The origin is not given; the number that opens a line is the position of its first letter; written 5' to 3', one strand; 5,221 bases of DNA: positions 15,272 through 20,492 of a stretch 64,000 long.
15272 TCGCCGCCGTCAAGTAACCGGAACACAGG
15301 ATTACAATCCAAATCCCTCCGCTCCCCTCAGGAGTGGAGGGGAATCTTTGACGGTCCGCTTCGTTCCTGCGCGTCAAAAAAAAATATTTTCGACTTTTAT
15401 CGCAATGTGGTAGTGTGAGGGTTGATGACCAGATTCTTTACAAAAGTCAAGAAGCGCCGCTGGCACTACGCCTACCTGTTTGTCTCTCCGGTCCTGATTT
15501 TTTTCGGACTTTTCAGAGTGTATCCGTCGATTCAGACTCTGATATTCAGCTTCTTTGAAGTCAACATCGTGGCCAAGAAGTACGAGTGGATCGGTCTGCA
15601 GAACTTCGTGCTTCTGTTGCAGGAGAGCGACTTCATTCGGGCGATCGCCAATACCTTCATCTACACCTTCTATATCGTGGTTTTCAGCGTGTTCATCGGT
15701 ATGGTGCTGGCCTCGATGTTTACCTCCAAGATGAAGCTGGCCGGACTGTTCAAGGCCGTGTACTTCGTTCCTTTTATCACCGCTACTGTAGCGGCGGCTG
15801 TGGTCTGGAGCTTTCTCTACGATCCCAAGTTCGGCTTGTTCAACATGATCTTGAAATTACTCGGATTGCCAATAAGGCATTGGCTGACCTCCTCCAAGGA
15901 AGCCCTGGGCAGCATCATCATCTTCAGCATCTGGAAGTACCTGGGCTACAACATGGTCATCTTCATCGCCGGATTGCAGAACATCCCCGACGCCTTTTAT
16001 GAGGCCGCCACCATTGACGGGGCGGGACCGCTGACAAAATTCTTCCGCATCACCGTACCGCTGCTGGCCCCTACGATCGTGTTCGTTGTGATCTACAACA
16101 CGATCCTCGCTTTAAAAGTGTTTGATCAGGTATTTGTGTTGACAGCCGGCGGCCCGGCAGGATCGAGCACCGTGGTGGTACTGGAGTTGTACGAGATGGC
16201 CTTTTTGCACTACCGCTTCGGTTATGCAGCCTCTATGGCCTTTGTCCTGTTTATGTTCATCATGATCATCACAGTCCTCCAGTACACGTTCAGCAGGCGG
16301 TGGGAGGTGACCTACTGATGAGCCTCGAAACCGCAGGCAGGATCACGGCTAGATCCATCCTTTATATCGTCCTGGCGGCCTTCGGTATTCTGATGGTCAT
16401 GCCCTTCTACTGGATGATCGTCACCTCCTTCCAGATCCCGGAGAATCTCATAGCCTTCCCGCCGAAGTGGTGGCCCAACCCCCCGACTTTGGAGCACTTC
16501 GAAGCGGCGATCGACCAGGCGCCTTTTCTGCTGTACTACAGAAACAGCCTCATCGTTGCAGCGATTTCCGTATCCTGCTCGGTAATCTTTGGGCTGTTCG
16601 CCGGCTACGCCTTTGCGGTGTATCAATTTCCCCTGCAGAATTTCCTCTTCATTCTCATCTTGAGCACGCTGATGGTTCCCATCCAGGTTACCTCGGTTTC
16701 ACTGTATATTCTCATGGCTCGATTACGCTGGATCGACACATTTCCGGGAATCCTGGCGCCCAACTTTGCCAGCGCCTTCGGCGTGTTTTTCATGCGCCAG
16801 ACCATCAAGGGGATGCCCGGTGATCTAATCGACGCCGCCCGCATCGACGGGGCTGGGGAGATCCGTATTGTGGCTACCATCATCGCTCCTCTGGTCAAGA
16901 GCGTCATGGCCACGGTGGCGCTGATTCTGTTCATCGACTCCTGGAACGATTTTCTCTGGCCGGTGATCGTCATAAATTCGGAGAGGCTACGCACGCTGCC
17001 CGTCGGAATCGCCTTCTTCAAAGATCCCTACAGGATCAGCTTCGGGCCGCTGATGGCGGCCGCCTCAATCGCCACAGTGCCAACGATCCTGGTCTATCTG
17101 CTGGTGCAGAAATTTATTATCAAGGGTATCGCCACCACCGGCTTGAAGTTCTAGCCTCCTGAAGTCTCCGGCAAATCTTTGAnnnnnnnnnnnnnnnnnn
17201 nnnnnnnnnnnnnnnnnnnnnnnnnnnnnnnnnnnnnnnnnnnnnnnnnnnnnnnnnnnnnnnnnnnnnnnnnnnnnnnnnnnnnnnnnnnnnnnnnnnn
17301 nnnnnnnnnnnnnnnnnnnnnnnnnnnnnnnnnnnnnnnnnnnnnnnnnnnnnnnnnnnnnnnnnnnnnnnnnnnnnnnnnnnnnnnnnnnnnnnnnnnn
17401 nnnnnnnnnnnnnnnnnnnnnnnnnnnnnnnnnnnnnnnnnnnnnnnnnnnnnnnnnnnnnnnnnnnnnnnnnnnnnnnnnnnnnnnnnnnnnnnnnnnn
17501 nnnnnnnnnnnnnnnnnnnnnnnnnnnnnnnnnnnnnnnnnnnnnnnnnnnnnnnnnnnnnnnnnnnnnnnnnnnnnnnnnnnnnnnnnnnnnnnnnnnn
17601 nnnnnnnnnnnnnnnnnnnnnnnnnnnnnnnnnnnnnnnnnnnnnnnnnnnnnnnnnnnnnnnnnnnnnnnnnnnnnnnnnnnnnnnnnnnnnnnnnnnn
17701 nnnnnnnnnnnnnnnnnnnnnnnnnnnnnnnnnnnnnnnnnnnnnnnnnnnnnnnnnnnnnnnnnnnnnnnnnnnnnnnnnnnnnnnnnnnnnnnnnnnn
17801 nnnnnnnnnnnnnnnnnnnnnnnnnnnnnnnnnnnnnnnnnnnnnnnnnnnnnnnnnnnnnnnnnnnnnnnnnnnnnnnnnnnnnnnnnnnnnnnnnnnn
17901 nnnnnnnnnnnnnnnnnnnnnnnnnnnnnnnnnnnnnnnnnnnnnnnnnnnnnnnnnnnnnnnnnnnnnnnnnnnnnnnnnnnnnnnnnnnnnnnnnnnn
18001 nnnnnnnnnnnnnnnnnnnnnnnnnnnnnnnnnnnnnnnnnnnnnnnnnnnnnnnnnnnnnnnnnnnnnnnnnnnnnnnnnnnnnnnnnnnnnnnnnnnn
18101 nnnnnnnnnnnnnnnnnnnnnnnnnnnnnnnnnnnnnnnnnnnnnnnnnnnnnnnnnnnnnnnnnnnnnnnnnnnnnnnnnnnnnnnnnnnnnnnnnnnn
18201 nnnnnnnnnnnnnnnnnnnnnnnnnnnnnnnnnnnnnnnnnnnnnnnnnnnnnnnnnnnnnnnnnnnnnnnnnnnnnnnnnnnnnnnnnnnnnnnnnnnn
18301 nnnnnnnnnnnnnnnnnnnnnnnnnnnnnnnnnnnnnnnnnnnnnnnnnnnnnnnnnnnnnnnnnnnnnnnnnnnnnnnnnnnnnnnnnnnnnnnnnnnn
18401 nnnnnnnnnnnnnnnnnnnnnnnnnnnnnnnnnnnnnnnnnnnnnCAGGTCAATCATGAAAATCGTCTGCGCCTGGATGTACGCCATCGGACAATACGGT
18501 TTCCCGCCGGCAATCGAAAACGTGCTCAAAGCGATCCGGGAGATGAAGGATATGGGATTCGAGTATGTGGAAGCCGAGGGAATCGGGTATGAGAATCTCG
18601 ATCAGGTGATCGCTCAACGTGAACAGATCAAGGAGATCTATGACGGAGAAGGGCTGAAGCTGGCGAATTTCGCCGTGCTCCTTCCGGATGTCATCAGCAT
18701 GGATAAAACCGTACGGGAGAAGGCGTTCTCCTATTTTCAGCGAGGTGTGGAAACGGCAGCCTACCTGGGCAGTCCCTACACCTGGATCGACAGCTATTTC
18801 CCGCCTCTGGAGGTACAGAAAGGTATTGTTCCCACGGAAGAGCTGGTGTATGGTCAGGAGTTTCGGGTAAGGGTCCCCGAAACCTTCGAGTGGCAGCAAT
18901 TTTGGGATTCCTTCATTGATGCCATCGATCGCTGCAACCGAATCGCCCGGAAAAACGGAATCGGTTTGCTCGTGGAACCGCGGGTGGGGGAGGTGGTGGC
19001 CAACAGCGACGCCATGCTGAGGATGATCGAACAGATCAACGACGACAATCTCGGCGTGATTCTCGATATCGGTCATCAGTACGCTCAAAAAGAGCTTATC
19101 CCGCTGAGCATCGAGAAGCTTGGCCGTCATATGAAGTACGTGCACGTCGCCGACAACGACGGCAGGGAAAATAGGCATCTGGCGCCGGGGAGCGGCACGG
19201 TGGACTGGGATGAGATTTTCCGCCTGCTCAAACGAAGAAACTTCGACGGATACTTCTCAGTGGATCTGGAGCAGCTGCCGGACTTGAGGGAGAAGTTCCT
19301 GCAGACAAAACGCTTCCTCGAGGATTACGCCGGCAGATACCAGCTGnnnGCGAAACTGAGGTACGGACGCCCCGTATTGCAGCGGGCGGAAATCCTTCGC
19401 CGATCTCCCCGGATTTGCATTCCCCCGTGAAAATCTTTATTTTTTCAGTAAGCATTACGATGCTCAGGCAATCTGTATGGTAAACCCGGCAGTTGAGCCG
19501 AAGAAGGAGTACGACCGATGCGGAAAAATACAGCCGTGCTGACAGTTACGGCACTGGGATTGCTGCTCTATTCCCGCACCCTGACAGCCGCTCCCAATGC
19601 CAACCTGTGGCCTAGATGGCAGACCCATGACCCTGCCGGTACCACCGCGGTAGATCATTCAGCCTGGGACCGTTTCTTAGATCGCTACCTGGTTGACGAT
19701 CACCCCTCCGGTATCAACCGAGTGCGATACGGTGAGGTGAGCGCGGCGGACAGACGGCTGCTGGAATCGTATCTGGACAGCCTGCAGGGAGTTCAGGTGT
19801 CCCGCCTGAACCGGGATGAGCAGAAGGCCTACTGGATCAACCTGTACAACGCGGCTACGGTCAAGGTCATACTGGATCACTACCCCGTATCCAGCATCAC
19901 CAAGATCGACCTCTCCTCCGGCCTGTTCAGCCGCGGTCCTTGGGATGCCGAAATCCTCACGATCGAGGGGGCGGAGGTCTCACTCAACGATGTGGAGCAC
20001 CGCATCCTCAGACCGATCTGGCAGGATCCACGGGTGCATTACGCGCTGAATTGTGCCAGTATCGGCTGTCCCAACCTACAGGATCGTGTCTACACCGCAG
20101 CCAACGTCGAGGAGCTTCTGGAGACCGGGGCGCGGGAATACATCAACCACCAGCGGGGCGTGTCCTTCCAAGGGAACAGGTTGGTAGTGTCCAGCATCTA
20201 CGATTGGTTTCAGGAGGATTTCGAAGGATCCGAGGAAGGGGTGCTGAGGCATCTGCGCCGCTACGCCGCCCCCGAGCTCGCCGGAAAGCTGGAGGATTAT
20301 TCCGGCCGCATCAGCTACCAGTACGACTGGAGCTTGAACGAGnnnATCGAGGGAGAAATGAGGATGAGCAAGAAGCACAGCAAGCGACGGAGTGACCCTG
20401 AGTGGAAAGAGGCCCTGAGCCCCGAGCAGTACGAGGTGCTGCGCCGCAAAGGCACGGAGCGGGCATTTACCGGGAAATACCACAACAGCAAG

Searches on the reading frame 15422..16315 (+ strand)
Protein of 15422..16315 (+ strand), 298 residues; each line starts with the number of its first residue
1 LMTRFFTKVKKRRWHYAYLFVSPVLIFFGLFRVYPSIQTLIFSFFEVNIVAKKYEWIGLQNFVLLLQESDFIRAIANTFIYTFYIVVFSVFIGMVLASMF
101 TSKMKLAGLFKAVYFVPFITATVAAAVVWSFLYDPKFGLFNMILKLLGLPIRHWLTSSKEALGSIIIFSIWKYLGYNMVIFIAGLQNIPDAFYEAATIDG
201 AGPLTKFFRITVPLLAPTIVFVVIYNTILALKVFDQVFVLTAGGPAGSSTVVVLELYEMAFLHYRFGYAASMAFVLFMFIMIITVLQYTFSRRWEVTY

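Call 41: search_protein_families(library=pfam, proteins=[window:15422-16315:+], max_evalue=1e-8)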
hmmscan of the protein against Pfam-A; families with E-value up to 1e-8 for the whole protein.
window:15422-16315:+ (298 aa): 1 family
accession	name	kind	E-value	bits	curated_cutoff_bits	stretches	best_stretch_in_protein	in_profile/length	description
PF00528.27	BPD_transp_1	-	1.6e-12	48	26.4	1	90-294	2-182/184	Binding-protein-dependent transport system inner membrane component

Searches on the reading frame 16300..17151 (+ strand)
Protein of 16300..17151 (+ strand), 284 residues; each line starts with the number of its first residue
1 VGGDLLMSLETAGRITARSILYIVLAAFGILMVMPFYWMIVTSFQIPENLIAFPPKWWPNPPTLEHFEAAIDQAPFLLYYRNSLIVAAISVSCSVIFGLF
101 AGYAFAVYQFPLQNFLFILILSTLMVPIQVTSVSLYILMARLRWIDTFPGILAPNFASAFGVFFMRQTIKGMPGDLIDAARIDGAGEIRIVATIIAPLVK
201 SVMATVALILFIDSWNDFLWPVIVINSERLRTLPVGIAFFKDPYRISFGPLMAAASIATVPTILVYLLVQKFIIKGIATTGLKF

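Call 41: search_protein_families(library=pfam, proteins=[window:16300-17151:+], max_evalue=1e-8)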
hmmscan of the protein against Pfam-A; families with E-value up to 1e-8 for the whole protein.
window:16300-17151:+ (284 aa): 1 family
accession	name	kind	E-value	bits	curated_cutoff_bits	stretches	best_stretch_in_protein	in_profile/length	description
PF00528.27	BPD_transp_1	-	4.2e-15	56.4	26.4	1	95-277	2-182/184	Binding-protein-dependent transport system inner membrane component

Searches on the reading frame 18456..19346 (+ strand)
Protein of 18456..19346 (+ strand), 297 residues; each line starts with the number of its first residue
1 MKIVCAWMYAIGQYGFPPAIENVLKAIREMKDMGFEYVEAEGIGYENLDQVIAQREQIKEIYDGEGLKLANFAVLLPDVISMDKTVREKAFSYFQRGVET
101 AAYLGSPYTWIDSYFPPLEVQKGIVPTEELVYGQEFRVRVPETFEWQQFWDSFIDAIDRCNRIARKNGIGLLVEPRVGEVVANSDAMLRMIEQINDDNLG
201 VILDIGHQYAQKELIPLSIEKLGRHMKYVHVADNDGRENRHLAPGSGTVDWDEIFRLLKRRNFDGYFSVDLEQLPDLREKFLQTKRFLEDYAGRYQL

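Call 41: search_protein_families(library=pfam, proteins=[window:18456-19346:+], max_evalue=1e-8)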
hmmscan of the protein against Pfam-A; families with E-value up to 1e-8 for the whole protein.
window:18456-19346:+ (297 aa): 1 family
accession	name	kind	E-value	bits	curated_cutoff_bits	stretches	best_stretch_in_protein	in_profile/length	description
PF01261.30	AP_endonuc_2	-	8.2e-36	124.4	31.1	1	28-279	2-237/249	Xylose isomerase-like TIM barrel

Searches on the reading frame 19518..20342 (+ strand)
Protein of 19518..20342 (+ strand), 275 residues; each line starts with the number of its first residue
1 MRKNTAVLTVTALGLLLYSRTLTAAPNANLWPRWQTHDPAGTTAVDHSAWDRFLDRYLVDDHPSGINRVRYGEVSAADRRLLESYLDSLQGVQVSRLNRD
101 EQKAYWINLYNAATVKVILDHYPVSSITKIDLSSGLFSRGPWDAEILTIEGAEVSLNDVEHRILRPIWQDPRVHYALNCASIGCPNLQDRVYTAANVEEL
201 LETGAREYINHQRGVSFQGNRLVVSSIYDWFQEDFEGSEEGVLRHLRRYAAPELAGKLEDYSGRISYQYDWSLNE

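Call 41: search_protein_families(library=pfam, proteins=[window:19518-20342:+], max_evalue=1e-8)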
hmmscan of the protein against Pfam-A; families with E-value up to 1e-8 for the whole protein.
window:19518-20342:+ (275 aa): 1 family
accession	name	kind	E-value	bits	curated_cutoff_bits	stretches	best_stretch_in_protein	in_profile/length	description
PF04784.19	DUF547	-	3.5e-29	101.8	27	1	95-209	2-125/125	Protein of unknown function, DUF547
